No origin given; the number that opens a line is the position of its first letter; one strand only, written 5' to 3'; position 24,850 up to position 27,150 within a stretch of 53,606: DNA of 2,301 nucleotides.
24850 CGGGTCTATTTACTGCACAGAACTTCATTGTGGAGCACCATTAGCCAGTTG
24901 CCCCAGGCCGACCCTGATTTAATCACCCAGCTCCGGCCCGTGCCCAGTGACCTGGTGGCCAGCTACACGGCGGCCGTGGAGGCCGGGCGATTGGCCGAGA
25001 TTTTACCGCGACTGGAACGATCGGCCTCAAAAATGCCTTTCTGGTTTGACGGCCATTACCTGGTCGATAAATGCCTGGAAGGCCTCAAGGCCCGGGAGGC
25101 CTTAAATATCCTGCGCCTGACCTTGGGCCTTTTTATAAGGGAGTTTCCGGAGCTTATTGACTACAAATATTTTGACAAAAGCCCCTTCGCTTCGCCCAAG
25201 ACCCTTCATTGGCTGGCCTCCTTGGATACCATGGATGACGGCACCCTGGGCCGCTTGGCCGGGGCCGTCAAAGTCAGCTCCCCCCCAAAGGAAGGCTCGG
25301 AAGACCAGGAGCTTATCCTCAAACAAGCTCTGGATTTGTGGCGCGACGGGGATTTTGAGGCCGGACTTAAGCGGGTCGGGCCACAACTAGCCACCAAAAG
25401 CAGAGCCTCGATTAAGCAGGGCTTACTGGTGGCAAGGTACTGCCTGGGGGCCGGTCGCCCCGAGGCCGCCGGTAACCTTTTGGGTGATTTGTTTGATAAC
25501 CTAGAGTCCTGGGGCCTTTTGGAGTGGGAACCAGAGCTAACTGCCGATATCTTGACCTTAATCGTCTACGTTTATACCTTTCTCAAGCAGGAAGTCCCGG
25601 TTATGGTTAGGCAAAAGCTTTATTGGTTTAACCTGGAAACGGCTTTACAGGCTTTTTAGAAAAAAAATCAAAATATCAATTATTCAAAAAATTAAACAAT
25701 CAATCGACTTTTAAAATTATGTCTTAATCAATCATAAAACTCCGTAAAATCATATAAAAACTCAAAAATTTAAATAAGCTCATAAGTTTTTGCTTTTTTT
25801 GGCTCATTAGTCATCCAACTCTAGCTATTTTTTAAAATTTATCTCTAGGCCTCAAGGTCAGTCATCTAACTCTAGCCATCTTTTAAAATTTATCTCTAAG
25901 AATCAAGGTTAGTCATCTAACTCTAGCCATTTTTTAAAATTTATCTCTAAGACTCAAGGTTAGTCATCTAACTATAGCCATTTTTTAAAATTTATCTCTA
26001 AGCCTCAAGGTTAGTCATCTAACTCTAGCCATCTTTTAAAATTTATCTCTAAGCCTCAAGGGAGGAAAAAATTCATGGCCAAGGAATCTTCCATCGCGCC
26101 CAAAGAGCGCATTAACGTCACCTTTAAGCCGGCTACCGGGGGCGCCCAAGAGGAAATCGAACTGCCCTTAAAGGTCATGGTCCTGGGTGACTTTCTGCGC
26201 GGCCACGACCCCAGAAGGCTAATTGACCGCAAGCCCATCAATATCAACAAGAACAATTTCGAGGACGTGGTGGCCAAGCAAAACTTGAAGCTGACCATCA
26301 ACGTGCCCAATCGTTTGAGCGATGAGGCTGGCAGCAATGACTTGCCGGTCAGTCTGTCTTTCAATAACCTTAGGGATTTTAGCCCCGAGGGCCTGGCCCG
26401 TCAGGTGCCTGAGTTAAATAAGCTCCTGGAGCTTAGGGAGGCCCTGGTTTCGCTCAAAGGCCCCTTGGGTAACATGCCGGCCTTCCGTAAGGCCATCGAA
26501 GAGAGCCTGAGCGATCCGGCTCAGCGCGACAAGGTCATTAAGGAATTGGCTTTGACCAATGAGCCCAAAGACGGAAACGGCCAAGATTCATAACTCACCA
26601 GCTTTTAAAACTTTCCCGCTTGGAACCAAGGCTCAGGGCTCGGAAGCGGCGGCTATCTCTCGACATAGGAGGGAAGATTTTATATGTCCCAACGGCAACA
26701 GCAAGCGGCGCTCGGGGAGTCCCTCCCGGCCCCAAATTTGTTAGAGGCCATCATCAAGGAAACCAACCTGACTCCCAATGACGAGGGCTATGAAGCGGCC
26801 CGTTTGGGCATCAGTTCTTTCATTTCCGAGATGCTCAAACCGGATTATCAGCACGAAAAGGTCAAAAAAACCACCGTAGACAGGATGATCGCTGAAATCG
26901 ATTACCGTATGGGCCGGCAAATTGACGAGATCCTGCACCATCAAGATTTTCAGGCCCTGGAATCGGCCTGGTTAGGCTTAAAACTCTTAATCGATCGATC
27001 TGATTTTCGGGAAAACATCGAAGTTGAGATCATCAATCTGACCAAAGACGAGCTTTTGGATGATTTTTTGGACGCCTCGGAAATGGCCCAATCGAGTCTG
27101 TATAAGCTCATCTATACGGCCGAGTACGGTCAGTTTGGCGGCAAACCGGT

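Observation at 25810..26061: Five tandem 51-bp repeats running into the tssB Shine-Dalgarno sequence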

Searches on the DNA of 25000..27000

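Call 26: search_rna_families(source=window, start=25000, end=27000, threshold=evalue, max_evalue=1)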
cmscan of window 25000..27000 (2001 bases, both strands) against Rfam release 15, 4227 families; matches with E-value up to 1: 0.
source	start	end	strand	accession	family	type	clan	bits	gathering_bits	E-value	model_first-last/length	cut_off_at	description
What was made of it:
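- On Structured regulatory RNA (riboswitch, thermometer, sRNA): No Rfam match at E of 1 or better (call 26).
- No Rfam hit (call 26).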
